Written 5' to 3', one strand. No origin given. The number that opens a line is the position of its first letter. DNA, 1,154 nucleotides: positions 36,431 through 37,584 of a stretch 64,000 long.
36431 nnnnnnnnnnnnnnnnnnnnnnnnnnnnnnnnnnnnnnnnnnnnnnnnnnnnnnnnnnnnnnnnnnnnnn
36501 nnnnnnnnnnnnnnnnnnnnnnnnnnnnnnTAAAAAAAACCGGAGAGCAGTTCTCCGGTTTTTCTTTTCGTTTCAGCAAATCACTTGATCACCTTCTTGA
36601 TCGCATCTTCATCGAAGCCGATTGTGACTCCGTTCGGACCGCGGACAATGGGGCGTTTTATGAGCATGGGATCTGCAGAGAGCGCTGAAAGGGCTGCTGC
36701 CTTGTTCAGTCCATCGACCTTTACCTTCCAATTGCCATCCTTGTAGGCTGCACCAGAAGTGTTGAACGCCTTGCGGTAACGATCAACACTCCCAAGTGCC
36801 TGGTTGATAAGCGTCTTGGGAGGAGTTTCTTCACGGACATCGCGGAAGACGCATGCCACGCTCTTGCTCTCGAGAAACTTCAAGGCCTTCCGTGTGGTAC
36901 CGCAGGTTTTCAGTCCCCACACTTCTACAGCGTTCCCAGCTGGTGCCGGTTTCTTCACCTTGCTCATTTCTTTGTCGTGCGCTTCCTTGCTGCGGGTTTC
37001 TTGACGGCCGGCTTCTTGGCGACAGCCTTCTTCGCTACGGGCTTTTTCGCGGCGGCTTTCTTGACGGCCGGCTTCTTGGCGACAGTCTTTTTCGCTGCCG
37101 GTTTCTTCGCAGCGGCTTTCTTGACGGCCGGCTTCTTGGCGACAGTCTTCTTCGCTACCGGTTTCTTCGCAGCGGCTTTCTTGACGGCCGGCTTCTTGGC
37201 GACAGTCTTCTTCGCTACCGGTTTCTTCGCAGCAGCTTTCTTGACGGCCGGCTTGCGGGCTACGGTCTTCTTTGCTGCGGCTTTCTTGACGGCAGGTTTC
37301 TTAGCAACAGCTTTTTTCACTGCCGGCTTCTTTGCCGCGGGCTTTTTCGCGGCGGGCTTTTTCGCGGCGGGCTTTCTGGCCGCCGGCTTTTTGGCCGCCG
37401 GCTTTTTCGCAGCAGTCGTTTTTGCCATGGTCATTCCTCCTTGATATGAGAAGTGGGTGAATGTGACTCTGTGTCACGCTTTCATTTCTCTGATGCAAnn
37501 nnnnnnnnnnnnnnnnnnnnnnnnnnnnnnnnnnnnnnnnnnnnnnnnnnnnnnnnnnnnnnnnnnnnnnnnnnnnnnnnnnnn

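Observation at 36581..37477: Histone H1-like Lys/Ala repeat protein translationally coupled (ATGA overlap) to an ArsC/Spx-family redox protein, with a GTGAC-N5-GTCAC palindrome in its promoter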

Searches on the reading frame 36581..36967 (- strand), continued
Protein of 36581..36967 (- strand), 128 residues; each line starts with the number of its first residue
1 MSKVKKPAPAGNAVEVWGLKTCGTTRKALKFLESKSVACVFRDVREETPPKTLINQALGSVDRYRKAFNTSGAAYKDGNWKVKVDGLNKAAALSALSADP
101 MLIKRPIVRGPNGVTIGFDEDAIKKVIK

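Call 32: find_encoding_contigs(protein=P0009, flank=3500, max_places=3)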
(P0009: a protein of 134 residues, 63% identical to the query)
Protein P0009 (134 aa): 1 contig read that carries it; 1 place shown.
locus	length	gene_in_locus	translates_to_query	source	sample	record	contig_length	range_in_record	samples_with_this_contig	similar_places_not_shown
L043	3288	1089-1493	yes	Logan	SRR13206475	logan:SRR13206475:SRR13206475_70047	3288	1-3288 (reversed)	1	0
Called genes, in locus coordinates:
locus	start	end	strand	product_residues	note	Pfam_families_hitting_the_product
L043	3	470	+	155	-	?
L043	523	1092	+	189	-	-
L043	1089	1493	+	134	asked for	PF03960:ArsC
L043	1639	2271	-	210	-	PF07009:NusG_II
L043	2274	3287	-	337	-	?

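Call 44: predict_structure(alignment_id=A1)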
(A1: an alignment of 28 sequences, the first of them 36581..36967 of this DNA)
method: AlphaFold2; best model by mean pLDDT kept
length: 128 residues; sequences in the alignment: 28
mean_pLDDT: 88.7   pTM: 0.80
mean pLDDT of the five models: 88.7, 83.8, 83.4, 82.3, 79.2
residues with pLDDT >= 90: 101; 70-90: 15; 50-70: 2; < 50: 10
segments of 3 or more residues with pLDDT < 50: 1-10
pLDDT, mean of each block of 10 residues (from residue 1): 44 86 94 95 93 94 90 92 93 94 91 94 93
secondary structure, 60 per line:
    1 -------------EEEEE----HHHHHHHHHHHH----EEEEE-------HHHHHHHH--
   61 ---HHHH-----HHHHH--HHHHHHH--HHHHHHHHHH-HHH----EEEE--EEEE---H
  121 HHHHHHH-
elements in order: E14-18 H23-34 E39-43 H51-58 H64-67 H73-77 H80-86 H89-98 E107-110 E113-116 H120-127

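Call 48: fold_search(model_id=the predicted structure, library=pdb)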
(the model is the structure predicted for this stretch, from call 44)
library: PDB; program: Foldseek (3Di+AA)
matches with E <= 10: 894; with E <= 0.001: 26
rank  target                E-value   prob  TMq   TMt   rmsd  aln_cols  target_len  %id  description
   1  3fz4                  4.8e-08  1.00  0.72  0.77   2.3       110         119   29  The crystal structure of a possible arsenate reductase from Streptococcus mutans UA159 (released 2009-02-10)
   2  3rdw_A                1.5e-07  1.00  0.67  0.74   3.1       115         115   23  Putative arsenate reductase from Yersinia pestis (released 2011-04-20)
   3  1rw1                  3.4e-07  1.00  0.71  0.78   3.1       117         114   23  YFFB (PA3664) PROTEIN (released 2004-11-02)
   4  3gkx_A                4.5e-07  1.00  0.78  0.84   2.1       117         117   24  Crystal structure of putative ArsC family related protein from Bacteroides fragilis (released 2009-03-24)
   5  2m46_MODEL_1_A        5.1e-07  1.00  0.67  0.72   3.0       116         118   34  Solution NMR structure of SACOL0876 from Staphylococcus aureus COL, NESG target ZR353 and CSGID target IDP0084 (released 2013-02-13)
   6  2kok_MODEL_1_A        7.6e-07  1.00  0.57  0.60   5.4       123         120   25  Solution structure of an arsenate reductase (ArsC) related protein from Brucella melitensis. Seattle Structura (released 2009-10-13)
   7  1s3c                  1.5e-06  1.00  0.72  0.68   2.7       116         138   16  ARSENATE REDUCTASE C12S MUTANT FROM E. COLI (released 2005-02-15)
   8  3f0i_A                1.5e-06  1.00  0.69  0.73   2.9       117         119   24  Arsenate reductase from Vibrio cholerae. (released 2008-11-11)
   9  1sd8                  1.6e-06  1.00  0.72  0.67   2.6       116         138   16  ARSENATE REDUCTASE R60K MUTANT FROM E. COLI (released 2005-02-15)
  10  1z3e_A                1.6e-06  1.00  0.68  0.73   3.1       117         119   22  Crystal Structure of Spx in Complex with the C-terminal Domain of the RNA Polymerase Alpha Subunit (released 2005-10-11)
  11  3gkx_B                2.2e-06  1.00  0.77  0.82   2.2       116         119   26  Crystal structure of putative ArsC family related protein from Bacteroides fragilis (released 2009-03-24)
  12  3rdw_B                2.3e-06  1.00  0.67  0.73   3.1       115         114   23  Putative arsenate reductase from Yersinia pestis (released 2011-04-20)
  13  1s3d                  2.5e-06  1.00  0.71  0.67   2.6       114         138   17  ARSENATE REDUCTASE R60A MUTANT FROM E. COLI (released 2005-02-15)
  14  7f75_G                2.5e-06  1.00  0.65  0.65   3.3       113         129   24  Cryo-EM structure of Spx-dependent transcription activation complex (released 2021-10-13)
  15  3gfk_A                3.0e-06  1.00  0.70  0.75   2.9       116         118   22  Crystal structure of Bacillus subtilis Spx/RNA polymerase alpha subunit C-terminal domain complex (released 2009-03-10)
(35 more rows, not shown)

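Call 54: search_protein_representatives(protein=window:36581-36967:-)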
Query: 128 residues. Proteins with E-value up to 0.001 (for the whole library): 654; up to 1e-10: 35; up to 1e-30: 2. The best 150 are listed.
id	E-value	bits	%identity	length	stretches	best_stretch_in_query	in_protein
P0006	2.9e-43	162.9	61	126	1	11-127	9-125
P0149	3.2e-39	149.9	61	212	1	7-128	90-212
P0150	1.2e-24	102.9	49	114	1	14-126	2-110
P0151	1.4e-22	96.2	45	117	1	14-125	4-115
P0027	2.5e-20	88.9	47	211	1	8-126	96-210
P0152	6.2e-18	81.1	41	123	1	14-124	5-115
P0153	1.3e-17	80.1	39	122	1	14-124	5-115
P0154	6.1e-17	78.0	41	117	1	14-121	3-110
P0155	3.4e-16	75.6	41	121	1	15-122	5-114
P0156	6.3e-16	74.7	51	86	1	45-127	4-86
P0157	1.6e-15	73.4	36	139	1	16-121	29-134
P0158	5.6e-15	71.6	34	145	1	18-125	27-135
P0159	6.6e-15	71.4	38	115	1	14-123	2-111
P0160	1.7e-14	70.1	41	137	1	4-109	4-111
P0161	2.1e-14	69.8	39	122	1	16-122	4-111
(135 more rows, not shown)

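Call 60: find_encoding_contigs(protein=P0001, flank=3000, max_places=3)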
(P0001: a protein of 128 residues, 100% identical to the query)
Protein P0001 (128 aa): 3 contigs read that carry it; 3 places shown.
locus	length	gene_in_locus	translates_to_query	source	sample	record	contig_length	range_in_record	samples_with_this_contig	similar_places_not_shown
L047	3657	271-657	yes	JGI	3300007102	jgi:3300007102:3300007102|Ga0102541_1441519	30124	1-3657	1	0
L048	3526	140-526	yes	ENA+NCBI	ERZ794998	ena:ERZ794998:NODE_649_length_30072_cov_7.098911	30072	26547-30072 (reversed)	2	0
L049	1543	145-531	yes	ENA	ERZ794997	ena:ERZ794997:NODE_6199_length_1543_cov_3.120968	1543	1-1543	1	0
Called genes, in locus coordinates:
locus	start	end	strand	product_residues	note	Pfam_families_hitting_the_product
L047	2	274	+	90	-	?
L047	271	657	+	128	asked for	PF03960:ArsC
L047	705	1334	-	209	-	PF07009:NusG_II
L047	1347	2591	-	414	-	-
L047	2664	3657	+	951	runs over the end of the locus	PF00005:ABC_tran (faint), PF02463:SMC_N (weak), PF13191:AAA_16 (faint), PF13304:AAA_21 (faint), PF13476:AAA_23 (faint), PF13555:AAA_29 (faint), PF17760:UvrA_inter, PF17755:UvrA_DNA-bind, +1 more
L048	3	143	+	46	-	?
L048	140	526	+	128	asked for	PF03960:ArsC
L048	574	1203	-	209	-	PF07009:NusG_II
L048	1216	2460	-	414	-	-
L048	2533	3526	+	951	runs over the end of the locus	PF00005:ABC_tran (faint), PF02463:SMC_N (weak), PF13191:AAA_16 (faint), PF13304:AAA_21 (faint), PF13476:AAA_23 (faint), PF13555:AAA_29 (faint), PF17760:UvrA_inter, PF17755:UvrA_DNA-bind, +1 more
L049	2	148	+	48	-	?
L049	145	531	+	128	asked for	PF03960:ArsC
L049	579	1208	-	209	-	PF07009:NusG_II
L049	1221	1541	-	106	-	?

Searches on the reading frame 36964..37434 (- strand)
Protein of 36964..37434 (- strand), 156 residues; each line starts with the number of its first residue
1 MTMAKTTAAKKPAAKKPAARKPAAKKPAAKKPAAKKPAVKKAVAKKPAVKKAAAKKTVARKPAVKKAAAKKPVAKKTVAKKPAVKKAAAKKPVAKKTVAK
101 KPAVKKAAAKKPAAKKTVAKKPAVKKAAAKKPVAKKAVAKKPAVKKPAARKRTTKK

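Call 3: search_protein_families(library=pfam, proteins=[window:36964-37434:-], max_evalue=0.1)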
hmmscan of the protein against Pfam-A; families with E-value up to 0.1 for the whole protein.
window:36964-37434:- (156 aa): 2 families
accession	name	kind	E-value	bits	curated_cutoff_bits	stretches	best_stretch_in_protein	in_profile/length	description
PF07382.16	HC2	-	1.7e-24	87.4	40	1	7-152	3-152/194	Histone H1-like nucleoprotein HC2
PF02095.21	Extensin_1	-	1.3e-11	45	105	1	9-151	6-149/171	Extensin-like protein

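Call 4: search_protein_families(library=ncbifam, proteins=[window:36964-37434:-], max_evalue=0.1)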
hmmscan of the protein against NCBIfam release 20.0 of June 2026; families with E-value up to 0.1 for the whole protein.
window:36964-37434:- (156 aa): 4 families
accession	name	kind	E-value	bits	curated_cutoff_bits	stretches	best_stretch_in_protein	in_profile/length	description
NF038052.1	histone_lik_HC2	exception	3.5e-17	63.3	135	2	3-111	24-135/201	histone H1-like DNA-binding protein Hc2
NF038053.1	hist_H1_lk_Burk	equivalog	1.6e-15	57.9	80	2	33-156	4-133/195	histone H1-like DNA-binding protein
NF011492.0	PRK14900.1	equivalog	1.9e-05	22.8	1783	1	84-151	972-1041/1044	valine--tRNA ligase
NF046106.1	ResusProRpf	equivalog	0.03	13.9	180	0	97-150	145-198/258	resuscitation-promoting factor Rpf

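Call 42: find_homologous_proteins(query=window:36964-37428:-)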
Query window:36964-37428:- (154 aa): 643 proteins with E <= 0.001 among 8000 candidates; the best 120 are listed.
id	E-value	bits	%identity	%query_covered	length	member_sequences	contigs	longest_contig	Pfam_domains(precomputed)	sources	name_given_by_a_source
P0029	5.9e-24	103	63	78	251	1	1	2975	PF01258.24,PF07382.17,PF02095.22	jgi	-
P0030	4.7e-19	87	-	-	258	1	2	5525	PF01381.29,PF07382.17,PF02095.22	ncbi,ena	-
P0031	3.8e-17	81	-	-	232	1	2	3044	PF07382.17,PF02095.22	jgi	jgi:hypothetical protein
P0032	2.4e-16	78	-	-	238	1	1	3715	PF07382.17,PF02095.22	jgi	-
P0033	2.6e-16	78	75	16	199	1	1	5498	PF07382.17,PF02095.22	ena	-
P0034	3.3e-16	78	-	-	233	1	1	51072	PF07382.17,PF07411.18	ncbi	-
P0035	9.5e-16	76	-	-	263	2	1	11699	PF07382.17,PF02095.22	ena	-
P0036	5.2e-15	74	63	44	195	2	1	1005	PF07382.17,PF02095.22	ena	-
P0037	2.1e-14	72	66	21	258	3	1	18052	PF21095.4,PF02559.23,PF07382.17,PF02095.22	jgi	jgi:CarD family transcriptional regulator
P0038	2.3e-14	72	70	34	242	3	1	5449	PF07382.17,PF02095.22,PF07179.18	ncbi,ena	-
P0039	3.4e-14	71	-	-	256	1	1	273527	PF07382.17,PF02095.22,PF07411.18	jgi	-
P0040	1.5e-13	69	-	-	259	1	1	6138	PF07382.17,PF02095.22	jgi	jgi:hypothetical protein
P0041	8.2e-13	67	-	-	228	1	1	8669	PF02410.22,PF07382.17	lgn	-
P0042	1.9e-12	66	54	56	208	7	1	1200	PF02410.22,PF07382.17,PF02095.22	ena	-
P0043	2.2e-12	65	86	18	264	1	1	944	PF07382.17,PF02095.22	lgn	-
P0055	1.1e-10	60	-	-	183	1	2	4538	PF00538.26,PF07382.17,PF02095.22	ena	-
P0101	3.5e-8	52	-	-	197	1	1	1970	PF12244.14,PF07382.17,PF02095.22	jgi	jgi:histone H1/5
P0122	9.9e-8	50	81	18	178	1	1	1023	PF07382.17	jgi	jgi:histone H1/5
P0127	1.3e-7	50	-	-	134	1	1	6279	PF07382.17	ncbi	ncbi:MAG: histone H1-like repetitive region-containing protein [Thermoflexales bacterium]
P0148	2.6e-7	49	-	-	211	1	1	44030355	PF00538.26,PF07382.17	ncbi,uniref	ncbi:histone H1-like [Mobula birostris]|uniref:histone H1-like n=1 Tax=Mobula birostris TaxID=198339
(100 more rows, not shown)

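Call 58: list_cluster_members(proteins=[window:36964-37434:-, window:36964-37428:-, window:36581-36967:-])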
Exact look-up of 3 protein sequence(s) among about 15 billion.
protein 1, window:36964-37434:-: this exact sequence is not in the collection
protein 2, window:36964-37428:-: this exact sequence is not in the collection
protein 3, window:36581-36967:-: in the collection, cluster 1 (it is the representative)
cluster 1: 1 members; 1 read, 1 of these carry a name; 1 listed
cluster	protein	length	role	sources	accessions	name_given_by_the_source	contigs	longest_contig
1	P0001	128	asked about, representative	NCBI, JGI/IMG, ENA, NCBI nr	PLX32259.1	MAG: transcriptional regulator [Ignavibacteria bacterium]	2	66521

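Call 78: predict_structure(protein=window:36964-37428:-)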
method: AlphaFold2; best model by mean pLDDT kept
length: 154 residues; sequences in the alignment: 1
mean_pLDDT: 66.7   pTM: 0.12
mean pLDDT of the five models: 66.7, 60.6, 59.6, 58.1, 56.5
residues with pLDDT >= 90: 0; 70-90: 56; 50-70: 96; < 50: 2
segments of 3 or more residues with pLDDT < 50: none
pLDDT, mean of each block of 10 residues (from residue 1): 68 75 73 70 66 64 63 65 61 59 61 65 65 68 74 75
secondary structure: DSSP gave nothing for this model
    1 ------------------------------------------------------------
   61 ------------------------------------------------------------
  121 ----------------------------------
elements in order:
